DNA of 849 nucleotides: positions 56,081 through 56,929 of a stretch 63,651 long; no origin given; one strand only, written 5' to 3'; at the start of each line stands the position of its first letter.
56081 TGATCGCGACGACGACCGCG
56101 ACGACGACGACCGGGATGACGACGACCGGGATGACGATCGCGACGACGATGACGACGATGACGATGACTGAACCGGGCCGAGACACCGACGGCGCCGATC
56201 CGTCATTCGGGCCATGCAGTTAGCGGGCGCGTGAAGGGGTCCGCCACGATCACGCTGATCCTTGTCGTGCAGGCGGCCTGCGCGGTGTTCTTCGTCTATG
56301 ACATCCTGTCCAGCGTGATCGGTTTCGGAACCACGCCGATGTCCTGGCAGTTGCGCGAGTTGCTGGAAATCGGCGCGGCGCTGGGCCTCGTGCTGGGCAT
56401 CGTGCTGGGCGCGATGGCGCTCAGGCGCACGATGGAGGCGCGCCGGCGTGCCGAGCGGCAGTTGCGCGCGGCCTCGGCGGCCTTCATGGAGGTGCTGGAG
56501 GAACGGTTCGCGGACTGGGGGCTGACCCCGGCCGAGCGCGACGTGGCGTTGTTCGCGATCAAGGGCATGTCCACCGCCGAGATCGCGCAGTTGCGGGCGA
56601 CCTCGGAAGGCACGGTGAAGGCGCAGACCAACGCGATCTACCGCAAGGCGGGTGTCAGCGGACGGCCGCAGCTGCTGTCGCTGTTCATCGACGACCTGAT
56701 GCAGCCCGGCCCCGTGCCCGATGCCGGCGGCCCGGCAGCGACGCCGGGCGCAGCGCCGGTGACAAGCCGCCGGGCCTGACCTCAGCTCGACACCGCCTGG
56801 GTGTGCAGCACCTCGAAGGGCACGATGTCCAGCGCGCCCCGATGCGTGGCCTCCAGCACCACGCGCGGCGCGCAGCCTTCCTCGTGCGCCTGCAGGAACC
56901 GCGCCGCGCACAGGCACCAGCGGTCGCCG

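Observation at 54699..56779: Paired secreted PepSY-like proteins with Asp/Arg-only tails plus a membrane-anchored LuxR regulator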

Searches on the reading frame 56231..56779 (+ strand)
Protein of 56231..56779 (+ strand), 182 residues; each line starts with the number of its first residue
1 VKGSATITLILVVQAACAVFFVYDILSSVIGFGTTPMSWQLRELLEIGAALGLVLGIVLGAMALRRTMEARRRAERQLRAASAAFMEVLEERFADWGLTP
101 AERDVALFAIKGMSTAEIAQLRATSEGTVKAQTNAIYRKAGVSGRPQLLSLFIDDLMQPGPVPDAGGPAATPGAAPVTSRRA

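Call 3: search_protein_families(library=pfam, proteins=[window:56231-56779:+], max_evalue=10)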
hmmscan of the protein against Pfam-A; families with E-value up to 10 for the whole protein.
window:56231-56779:+ (182 aa): 5 families
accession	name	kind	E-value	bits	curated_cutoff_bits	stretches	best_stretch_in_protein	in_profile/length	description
PF00196.25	GerE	-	5.4e-07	29.6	23.5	1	98-150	3-55/57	Bacterial regulatory proteins, luxR family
PF08281.18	Sigma70_r4_2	-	0.00024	21.1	25.7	1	98-132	11-46/54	Sigma-70, region 4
PF18943.6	DUF5690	-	0.053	12.9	25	1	28-69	62-103/382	Family of unknown function (DUF5690)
PF04306.18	DUF456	-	0.083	13.6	29.4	1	5-88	27-117/139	Protein of unknown function (DUF456)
PF06305.16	LapA_dom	-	0.22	11.9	28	1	38-82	16-60/64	Lipopolysaccharide assembly protein A domain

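Call 4: search_protein_families(library=ncbifam, proteins=[window:56231-56779:+], max_evalue=10)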
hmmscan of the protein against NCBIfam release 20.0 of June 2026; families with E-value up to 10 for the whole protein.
window:56231-56779:+ (182 aa): 14 families
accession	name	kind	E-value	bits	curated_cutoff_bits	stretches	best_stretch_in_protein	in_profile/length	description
NF047608.1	LIC13292_fam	subfamily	4.3e-16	59.5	200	1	67-157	72-162/166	LIC13292 family transcriptional regulator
NF041830.1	RR_TF_ErdR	exception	0.00036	20.3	390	1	97-148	150-201/213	response regulator transcription factor ErdR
NF047785.1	respo_reg_MadR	equivalog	0.00042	19.7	300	1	67-146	116-197/209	MadR family response regulator transcription factor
TIGR02937.1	sigma70-ECF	superfamily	0.0008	19.1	42.9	1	82-139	104-160/165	sigma-70 family RNA polymerase sigma factor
NF052445.1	RespRegMctR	equivalog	0.00088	18.7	300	1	87-154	135-201/205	two-component system response regulator MctR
NF041232.1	BagY_FevT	exception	0.0011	17.9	700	1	97-155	296-354/367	LuxR family transcriptional regulator BagY/FevT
TIGR03020.2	EpsA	equivalog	0.0018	18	170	1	83-150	187-243/247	XrtB/PEP-CTERM-associated transcriptional regulator EpsA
NF007505.1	PRK10100.1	equivalog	0.0026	17.5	250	1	97-150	144-197/204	biofilm master transcriptional regulator CsgD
NF040749.1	tetrathio_RR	equivalog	0.0071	16.1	290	1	79-140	117-176/191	tetrathionate respiration response regulator TtrR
NF007708.0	PRK10403.1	equivalog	0.035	13.5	343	1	98-153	154-209/215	nitrate/nitrite response regulator protein NarP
NF007403.0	PRK09935.1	equivalog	0.068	12.8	271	1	102-143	154-195/210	fimbria biosynthesis transcriptional regulator FimZ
NF007935.0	PRK10651.1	equivalog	0.11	11.7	250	1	96-144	154-202/216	two-component system response regulator NarL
NF041353.1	XopO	subfamily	0.13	12.3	300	1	69-167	21-117/218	XopO/AvrRps4 family type III secretion system effector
TIGR03541.1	reg_near_HchA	equivalog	0.26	10.8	215.6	1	98-146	172-220/232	PA1136 family autoinducer-binding transcriptional regulator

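Call 8: find_homologous_proteins(query=window:56231-56776:+, max_evalue=0.001)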
Query window:56231-56776:+ (182 aa): 6146 proteins with E <= 0.001 among 7271 candidates; the best 120 are listed.
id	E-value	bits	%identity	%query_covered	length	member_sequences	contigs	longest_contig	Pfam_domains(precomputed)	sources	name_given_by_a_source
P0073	3.5e-89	315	93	91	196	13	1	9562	PF00196.26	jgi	-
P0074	1.3e-79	284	85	88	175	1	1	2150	PF00196.26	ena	-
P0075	2.1e-78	280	85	88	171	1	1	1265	PF00196.26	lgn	-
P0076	2.4e-78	279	82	90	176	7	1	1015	PF00196.26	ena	-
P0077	2.4e-72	260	74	96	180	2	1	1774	PF00196.26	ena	-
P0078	5.8e-72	259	74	93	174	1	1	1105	PF00196.26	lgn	-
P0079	6.5e-72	259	73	93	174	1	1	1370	PF00196.26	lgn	-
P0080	1.5e-71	257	78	87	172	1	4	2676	PF00196.26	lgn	-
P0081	3.1e-71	256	73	93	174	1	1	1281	PF00196.26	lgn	-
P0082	4.8e-71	256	72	93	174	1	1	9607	PF00196.26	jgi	jgi:DNA-binding CsgD family transcriptional regulator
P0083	5.6e-71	256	73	93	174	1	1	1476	PF00196.26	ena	-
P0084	1.7e-70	254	73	92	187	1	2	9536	PF00196.26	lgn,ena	-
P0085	2.4e-70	253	77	87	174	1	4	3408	PF00196.26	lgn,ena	-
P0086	2.6e-70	253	72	100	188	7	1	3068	PF00196.26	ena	-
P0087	3.0e-70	253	73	92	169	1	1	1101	PF00196.26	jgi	-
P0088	3.2e-70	253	73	93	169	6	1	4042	PF00196.26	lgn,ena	-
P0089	5.7e-70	252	78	86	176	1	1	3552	PF00196.26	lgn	-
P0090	6.8e-70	252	73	89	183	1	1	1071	PF00196.26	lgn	-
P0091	7.3e-70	252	75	87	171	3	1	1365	PF00196.26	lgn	-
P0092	8.7e-70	252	72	92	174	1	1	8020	PF00196.26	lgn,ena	-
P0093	9.3e-70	252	70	94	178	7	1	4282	PF00196.26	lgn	-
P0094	1.1e-69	251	70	98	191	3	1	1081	PF00196.26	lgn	-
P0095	1.8e-69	251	76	92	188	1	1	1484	PF00196.26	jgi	jgi:DNA-binding CsgD family transcriptional regulator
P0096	2.1e-69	250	72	92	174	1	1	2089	PF00196.26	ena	-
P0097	2.2e-69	250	72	93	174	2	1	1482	PF00196.26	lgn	-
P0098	2.4e-69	250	75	87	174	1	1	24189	PF00196.26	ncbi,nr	ncbi:MAG: helix-turn-helix transcriptional regulator [Tabrizicola sp.]|nr:helix-turn-helix transcrip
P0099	2.5e-69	250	71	98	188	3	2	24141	PF00196.26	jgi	jgi:DNA-binding CsgD family transcriptional regulator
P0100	2.5e-69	250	76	87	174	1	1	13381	PF00196.26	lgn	-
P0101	3.0e-69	250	70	94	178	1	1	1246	PF00196.26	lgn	-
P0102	3.7e-69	250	74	87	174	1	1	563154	PF00196.26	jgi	jgi:DNA-binding CsgD family transcriptional regulator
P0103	6.2e-69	249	71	90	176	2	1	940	PF00196.26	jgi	jgi:DNA-binding CsgD family transcriptional regulator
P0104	6.4e-69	249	70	97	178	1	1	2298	PF00196.26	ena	-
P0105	6.9e-69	249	73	87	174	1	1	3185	PF00196.26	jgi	jgi:DNA-binding CsgD family transcriptional regulator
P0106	7.1e-69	249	70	96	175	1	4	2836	PF00196.26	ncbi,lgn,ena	-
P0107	7.1e-69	249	70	96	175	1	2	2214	PF00196.26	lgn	-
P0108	7.2e-69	249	74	88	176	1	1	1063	PF00196.26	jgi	jgi:DNA-binding CsgD family transcriptional regulator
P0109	7.3e-69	249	74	87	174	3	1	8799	PF00196.26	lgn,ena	-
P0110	7.3e-69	249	70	96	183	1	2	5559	PF00196.26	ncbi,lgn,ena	-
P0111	7.6e-69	249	75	87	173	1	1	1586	PF00196.26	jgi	jgi:DNA-binding CsgD family transcriptional regulator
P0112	7.6e-69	249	74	87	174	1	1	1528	PF00196.26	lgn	-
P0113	7.9e-69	249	73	93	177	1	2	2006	PF00196.26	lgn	-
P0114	7.9e-69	249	77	87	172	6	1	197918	PF00196.26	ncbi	ncbi:MAG: helix-turn-helix transcriptional regulator [Pseudomonadota bacterium]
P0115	8.6e-69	248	76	87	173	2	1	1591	PF00196.26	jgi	jgi:DNA-binding CsgD family transcriptional regulator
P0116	9.2e-69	248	71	93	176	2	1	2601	PF00196.26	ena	-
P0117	9.8e-69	248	72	90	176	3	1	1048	PF00196.26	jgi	jgi:DNA-binding CsgD family transcriptional regulator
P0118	9.9e-69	248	72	93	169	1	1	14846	PF00196.26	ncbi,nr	ncbi:MAG: LuxR family transcriptional regulator [Rhodobacter sp. CACIA14H1]|nr:MAG: LuxR family tran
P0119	1.1e-68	248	75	87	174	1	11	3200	PF00196.26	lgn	-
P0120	1.1e-68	248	68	98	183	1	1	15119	PF00196.26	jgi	jgi:DNA-binding CsgD family transcriptional regulator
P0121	1.3e-68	248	74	89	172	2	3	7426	PF00196.26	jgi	jgi:DNA-binding CsgD family transcriptional regulator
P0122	1.3e-68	248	69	95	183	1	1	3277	PF00196.26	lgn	-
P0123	1.4e-68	248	72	89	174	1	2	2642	PF00196.26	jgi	jgi:DNA-binding CsgD family transcriptional regulator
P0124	1.4e-68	248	74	88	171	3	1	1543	PF00196.26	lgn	-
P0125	1.5e-68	248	74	87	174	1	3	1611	PF00196.26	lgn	-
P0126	1.8e-68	247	69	95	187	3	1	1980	PF00196.26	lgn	-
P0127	1.9e-68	247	75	87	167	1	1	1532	PF00196.26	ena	-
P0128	1.9e-68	247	79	82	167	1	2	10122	PF00196.26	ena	-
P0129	2.0e-68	247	71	95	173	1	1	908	PF00196.26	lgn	-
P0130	2.0e-68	247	74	88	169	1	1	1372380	PF00196.26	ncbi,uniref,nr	ncbi:helix-turn-helix transcriptional regulator [Frigidibacter sp. ROC022]|uniref:helix-turn-helix t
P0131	2.1e-68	247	68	97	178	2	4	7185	PF00196.26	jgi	jgi:DNA-binding CsgD family transcriptional regulator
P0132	2.1e-68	247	73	88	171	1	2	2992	PF00196.26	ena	-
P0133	2.3e-68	247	77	87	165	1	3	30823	PF00196.26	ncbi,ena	ncbi:MAG: hypothetical protein RIT14_447 [Pseudomonadota bacterium]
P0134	2.5e-68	247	69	91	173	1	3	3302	PF00196.26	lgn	-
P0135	2.6e-68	247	74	87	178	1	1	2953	PF00196.26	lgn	-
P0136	2.8e-68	247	75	90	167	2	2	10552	PF00196.26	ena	-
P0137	2.8e-68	247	73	87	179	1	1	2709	PF00196.26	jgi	jgi:DNA-binding CsgD family transcriptional regulator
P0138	2.9e-68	247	71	96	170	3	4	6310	PF00196.26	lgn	-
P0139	2.9e-68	247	74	88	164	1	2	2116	PF00196.26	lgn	-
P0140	3.0e-68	247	69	98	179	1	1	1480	PF00196.26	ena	-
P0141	3.0e-68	247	75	87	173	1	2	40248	PF00196.26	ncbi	-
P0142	3.1e-68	247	68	99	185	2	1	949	PF00196.26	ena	-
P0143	3.2e-68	247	70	93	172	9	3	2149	PF00196.26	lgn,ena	-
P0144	3.3e-68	246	78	86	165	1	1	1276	PF00196.26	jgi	jgi:DNA-binding CsgD family transcriptional regulator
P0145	3.4e-68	246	76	86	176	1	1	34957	PF00196.26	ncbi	-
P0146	3.4e-68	246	74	87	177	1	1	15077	PF00196.26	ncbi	-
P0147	3.4e-68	246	76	88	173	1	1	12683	PF00196.26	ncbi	-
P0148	3.4e-68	246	74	87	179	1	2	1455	PF00196.26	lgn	-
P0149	3.5e-68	246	74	87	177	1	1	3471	PF00196.26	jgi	-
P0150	3.5e-68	246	72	90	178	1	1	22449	PF00196.26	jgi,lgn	jgi:DNA-binding CsgD family transcriptional regulator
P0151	3.8e-68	246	75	87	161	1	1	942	PF00196.26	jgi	jgi:DNA-binding CsgD family transcriptional regulator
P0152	3.9e-68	246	72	87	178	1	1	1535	PF00196.26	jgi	jgi:DNA-binding CsgD family transcriptional regulator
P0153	4.0e-68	246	71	92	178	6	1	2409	PF00196.26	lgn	-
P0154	4.1e-68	246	72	90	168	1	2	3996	PF00196.26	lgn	-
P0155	4.2e-68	246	70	92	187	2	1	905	PF00196.26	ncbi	-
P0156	4.3e-68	246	69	96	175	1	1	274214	PF00196.26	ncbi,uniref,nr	ncbi:helix-turn-helix transcriptional regulator [Actibacterium sp. XHP0104]|uniref:helix-turn-helix 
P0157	4.4e-68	246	73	91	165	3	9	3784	PF00196.26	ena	-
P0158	4.5e-68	246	75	87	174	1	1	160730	PF00196.26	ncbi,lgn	-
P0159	4.6e-68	246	73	88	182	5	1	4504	PF00196.26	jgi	jgi:DNA-binding CsgD family transcriptional regulator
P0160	4.7e-68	246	67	98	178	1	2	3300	PF00196.26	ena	-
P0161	4.9e-68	246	78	85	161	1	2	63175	PF00196.26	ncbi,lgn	-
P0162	5.1e-68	246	75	89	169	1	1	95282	PF00196.26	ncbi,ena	-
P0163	5.2e-68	246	74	87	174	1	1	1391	PF00196.26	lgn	-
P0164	5.3e-68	246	74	87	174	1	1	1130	PF00196.26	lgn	-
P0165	5.5e-68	246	69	96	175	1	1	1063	PF00196.26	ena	-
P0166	6.2e-68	246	70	93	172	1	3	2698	PF00196.26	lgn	-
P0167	6.2e-68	246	69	95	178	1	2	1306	PF00196.26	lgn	-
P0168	6.3e-68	246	70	96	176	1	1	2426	PF00196.26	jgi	jgi:DNA-binding CsgD family transcriptional regulator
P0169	6.3e-68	246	76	87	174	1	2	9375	PF00196.26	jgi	jgi:DNA-binding CsgD family transcriptional regulator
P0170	6.8e-68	245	70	94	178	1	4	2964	PF00196.26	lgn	-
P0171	7.2e-68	245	79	82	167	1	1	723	PF00196.26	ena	-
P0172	7.3e-68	245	74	87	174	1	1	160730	PF00196.26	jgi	jgi:DNA-binding CsgD family transcriptional regulator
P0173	7.3e-68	245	70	90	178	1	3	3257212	PF00196.26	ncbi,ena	-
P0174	7.4e-68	245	73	90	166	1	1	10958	PF00196.26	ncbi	ncbi:MAG: helix-turn-helix transcriptional regulator [Paracoccaceae bacterium]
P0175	7.6e-68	245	67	97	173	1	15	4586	PF00196.26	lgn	-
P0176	7.7e-68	245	72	90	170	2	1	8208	PF00196.26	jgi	jgi:DNA-binding CsgD family transcriptional regulator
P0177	7.8e-68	245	74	81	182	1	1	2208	PF00196.26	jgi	jgi:DNA-binding CsgD family transcriptional regulator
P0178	7.8e-68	245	75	87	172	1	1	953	PF00196.26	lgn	-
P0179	8.3e-68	245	75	87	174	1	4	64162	PF00196.26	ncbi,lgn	-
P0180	8.3e-68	245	70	90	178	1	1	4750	PF00196.26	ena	-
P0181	8.5e-68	245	67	96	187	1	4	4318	PF00196.26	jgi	jgi:DNA-binding CsgD family transcriptional regulator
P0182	8.7e-68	245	67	97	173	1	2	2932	PF00196.26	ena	-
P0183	8.8e-68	245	70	90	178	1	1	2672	PF00196.26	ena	-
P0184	9.5e-68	245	72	91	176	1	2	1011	PF00196.26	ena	-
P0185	9.5e-68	245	71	93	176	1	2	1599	PF00196.26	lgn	-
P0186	9.6e-68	245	74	87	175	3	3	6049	PF00196.26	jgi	jgi:DNA-binding CsgD family transcriptional regulator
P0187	9.8e-68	245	69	90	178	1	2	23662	PF00196.26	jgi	jgi:DNA-binding CsgD family transcriptional regulator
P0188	1.0e-67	245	70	90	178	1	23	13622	PF00196.26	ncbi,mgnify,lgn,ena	mgnify:FL=1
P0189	1.0e-67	245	75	87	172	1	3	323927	PF00196.26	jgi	jgi:DNA-binding CsgD family transcriptional regulator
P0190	1.1e-67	245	70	94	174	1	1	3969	PF00196.26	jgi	jgi:DNA-binding CsgD family transcriptional regulator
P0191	1.1e-67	245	71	90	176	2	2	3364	PF00196.26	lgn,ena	-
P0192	1.1e-67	245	75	87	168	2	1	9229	PF00196.26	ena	-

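Call 10: find_related_loci(query=window:56231-56776:+, collection=genome_contigs, flank=6000)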
Query window:56231-56776:+ (182 aa) in genome_contigs; peptide patterns used: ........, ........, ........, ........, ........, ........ (x = any residue, [..] = any of these).
600 stretches matched a pattern (row limit reached: there are more); 519 encode a relative of the query (tblastn E <= 1e-3); the best 80 are kept; 80 distinct loci.
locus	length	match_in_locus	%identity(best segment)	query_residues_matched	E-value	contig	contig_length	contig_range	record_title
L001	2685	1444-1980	71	1-179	3e-77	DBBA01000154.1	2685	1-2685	MAG TPA_asm: Rhodobacteraceae bacterium UBA996 UBA996_contig_1291, whole genome shotgun sequence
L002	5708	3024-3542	70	1-167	4e-74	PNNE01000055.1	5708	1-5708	MAG: Rhodobacter sp. isolate BC.019 BC_1009293_5708, whole genome shotgun sequence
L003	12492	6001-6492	70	1-164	7e-74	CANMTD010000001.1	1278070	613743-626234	uncultured Rhodobacteraceae bacterium isolate 2B1-5-42-J.fasta genome assembly, contig: NODE_1, whole genome shotgun seq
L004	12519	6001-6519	69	1-165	1e-73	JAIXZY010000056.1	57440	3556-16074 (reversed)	MAG: Rhodobacteraceae bacterium isolate D8_MAG_00066 pond_D8_MAG_00066_000000000063, whole genome shotgun sequence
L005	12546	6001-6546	68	1-179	3e-74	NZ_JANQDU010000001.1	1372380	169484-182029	Frigidibacter sp. ROC022 1, whole genome shotgun sequence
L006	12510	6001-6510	70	6-175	9e-74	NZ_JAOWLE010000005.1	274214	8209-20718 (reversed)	Actibacterium sp. XHP0104 NODE_5_length_274214_cov_71.887598, whole genome shotgun sequence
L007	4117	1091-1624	68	1-181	2e-73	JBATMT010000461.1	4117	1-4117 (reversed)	MAG: Paracoccaceae bacterium isolate MFD10503_ilm_asm_bin9 k127_71151, whole genome shotgun sequence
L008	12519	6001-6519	69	1-173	3e-73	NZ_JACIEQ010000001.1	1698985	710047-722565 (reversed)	Actibacterium naphthalenivorans strain DSM 105040 Ga0373277_01, whole genome shotgun sequence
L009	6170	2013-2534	67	1-163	3e-73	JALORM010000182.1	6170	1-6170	MAG: Rhodobacteraceae bacterium isolate Prado181 scaffold_49966, whole genome shotgun sequence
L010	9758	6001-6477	74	1-159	5e-73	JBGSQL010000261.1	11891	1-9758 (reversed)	MAG: Rhodobacter sp. isolate JTS-AC33 k141_4496688, whole genome shotgun sequence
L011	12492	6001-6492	70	1-164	7e-73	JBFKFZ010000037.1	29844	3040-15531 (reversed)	MAG: Paracoccaceae bacterium isolate Mix_sand20.2022.06.Z.74 k141_1498311_length_29844_cov_21.9660, whole genome shotgun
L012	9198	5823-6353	68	1-174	1e-72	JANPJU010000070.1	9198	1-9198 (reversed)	MAG: Paracoccaceae bacterium isolate VAR_61_metabat_355 VAR_61_k141_650929, whole genome shotgun sequence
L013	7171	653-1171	68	1-171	1e-72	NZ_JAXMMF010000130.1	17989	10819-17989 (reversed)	MAG: Tabrizicola sp. isolate NC_metabat.bin.9 k141_128281, whole genome shotgun sequence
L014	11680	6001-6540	67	1-180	2e-72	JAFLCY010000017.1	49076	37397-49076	MAG: Rhodobacterales bacterium isolate UWPOB_RHODOB1 gnl_X_KBLHCKFH_17, whole genome shotgun sequence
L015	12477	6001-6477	72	7-165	2e-72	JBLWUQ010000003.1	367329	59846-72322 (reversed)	MAG: Maritimibacter sp. isolate EA11-01 A11.012.metabat.1RE.5K@3, whole genome shotgun sequence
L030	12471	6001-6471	73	7-163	2e-70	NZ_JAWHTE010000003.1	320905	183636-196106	Rhodophyticola sp. MJ-SS7 NODE_3_length_320905_cov_298.553976, whole genome shotgun sequence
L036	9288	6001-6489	69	7-172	4e-70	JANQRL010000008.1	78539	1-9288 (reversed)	MAG: Paracoccaceae bacterium isolate IP29b_bin.62 k99_2983724, whole genome shotgun sequence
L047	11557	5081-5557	70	7-165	5e-69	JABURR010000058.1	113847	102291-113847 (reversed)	MAG: Rhodobacteraceae bacterium isolate Bin_6 NODE_55_length_113847_cov_28.2588, whole genome shotgun sequence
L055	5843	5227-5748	65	14-181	3e-68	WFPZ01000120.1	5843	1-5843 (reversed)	MAG: Rhodobacteraceae bacterium isolate S012_89 k151_21314, whole genome shotgun sequence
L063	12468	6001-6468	68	7-162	5e-68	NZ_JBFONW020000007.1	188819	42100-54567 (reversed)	Aestuariibius insulae strain RE NODE_7_length_188819_cov_11.806076, whole genome shotgun sequence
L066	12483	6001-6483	64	7-164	2e-67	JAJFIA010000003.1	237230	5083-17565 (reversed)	MAG: Roseovarius sp. isolate OFTM168 OFTM168_2, whole genome shotgun sequence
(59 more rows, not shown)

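Call 35: search_solved_structures(query=A4, max_evalue=0.01)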
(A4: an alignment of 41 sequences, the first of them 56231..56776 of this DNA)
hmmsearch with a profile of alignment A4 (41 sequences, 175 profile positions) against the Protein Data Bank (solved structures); distinct sequences matched with E-value up to 0.01: 4.
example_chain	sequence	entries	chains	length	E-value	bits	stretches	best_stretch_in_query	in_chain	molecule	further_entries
6jqs_A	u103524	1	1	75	0.0004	23.2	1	90-149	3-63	DNA-binding response regulator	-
1fse_A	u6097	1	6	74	0.0021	20.8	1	97-149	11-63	GERE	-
7ve4_A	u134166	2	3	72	0.0043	19.9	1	98-149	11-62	DNA-binding response regulator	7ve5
2rnj_A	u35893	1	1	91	0.0072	19.1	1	97-149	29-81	Response regulator protein vraR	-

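Call 38: predict_structure(alignment_id=A4)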
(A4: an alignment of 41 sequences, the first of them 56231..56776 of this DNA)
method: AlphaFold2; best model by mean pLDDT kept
length: 182 residues; sequences in the alignment: 41
mean_pLDDT: 82.8   pTM: 0.58
mean pLDDT of the five models: 82.8, 81.3, 79.5, 78.0, 75.1
residues with pLDDT >= 90: 72; 70-90: 79; 50-70: 22; < 50: 9
segments of 3 or more residues with pLDDT < 50: 164-168, 170-172
pLDDT, mean of each block of 10 residues (from residue 1): 78 82 78 69 84 88 94 93 89 95 92 91 92 95 92 80 48 57 60
secondary structure, 60 per line:
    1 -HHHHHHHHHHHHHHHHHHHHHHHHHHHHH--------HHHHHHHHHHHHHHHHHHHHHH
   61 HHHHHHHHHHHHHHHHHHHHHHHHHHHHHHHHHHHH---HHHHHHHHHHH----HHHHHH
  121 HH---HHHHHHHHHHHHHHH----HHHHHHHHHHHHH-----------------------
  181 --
elements in order: H2-30 H39-96 H100-110 H115-122 H126-140 H145-157

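Call 47: fold_search(model_id=the predicted structure, library=pdb)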
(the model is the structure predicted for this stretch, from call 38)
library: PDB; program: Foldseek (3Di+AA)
matches with E <= 10: 509; with E <= 0.001: 0
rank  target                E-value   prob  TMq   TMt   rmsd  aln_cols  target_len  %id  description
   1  5o8y_H                9.5e-03  1.00  0.30  0.26   1.3        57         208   28  Conformational dynamism for DNA interaction in Salmonella typhimurium RcsB response regulator. (released 2017-11-15)
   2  6eo3_A                1.4e-02  1.00  0.30  0.27   1.1        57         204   28  Conformational dynamism for DNA interaction in Salmonella typhimurium RcsB response regulator. S207C P212121 (released 2017-11-15)
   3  5o8y_C                1.7e-02  1.00  0.30  0.26   1.1        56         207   28  Conformational dynamism for DNA interaction in Salmonella typhimurium RcsB response regulator. (released 2017-11-15)
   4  6eo2                  1.9e-02  1.00  0.30  0.27   1.2        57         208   28  Conformational dynamism for DNA interaction in Salmonella typhimurium RcsB response regulator. S207C crossed (released 2017-11-15)
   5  1yio                  1.9e-02  1.00  0.32  0.29   6.0        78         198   27  Crystallographic structure of response regulator StyR from Pseudomonas fluorescens (released 2005-09-27)
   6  5o8y_A                2.2e-02  1.00  0.30  0.27   1.2        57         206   28  Conformational dynamism for DNA interaction in Salmonella typhimurium RcsB response regulator. (released 2017-11-15)
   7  5w43_A                2.8e-02  1.00  0.31  0.28   1.9        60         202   28  Structure of the two-component response regulator RcsB-DNA complex (released 2018-03-07)
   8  4gvp_A                3.2e-02  1.00  0.32  0.28   6.0        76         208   30  Crystal Structure of the Response Regulator Protein VraR from Staphylococcus aureus (released 2013-05-08)
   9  1zlj_D                3.4e-02  1.00  0.30  0.77   1.7        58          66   28  Crystal Structure of the Mycobacterium tuberculosis Hypoxic Response Regulator DosR C-terminal Domain (released 2006-01-31)
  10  7ve4                  3.4e-02  1.00  0.30  0.76   3.0        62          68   34  C-terminal domain of VraR (released 2022-05-18)
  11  1je8_E                4.1e-02  1.00  0.31  0.79   2.1        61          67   24  Two-Component response regulator NarL/DNA Complex: DNA Bending Found in a High Affinity Site (released 2002-09-27)
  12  1zlj_B                5.3e-02  1.00  0.30  0.74   1.8        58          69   28  Crystal Structure of the Mycobacterium tuberculosis Hypoxic Response Regulator DosR C-terminal Domain (released 2006-01-31)
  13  3kln_B                5.3e-02  1.00  0.29  0.25   1.8        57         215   30  Vibrio cholerae VpsT (released 2010-02-09)
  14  6eo3_B                6.1e-02  1.00  0.30  0.28   1.0        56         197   28  Conformational dynamism for DNA interaction in Salmonella typhimurium RcsB response regulator. S207C P212121 (released 2017-11-15)
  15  5xt2_A                6.1e-02  1.00  0.32  0.29   5.1        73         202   25  Crystal structures of full-length FixJ from B. japonicum crystallized in space group P212121 (released 2018-05-23)
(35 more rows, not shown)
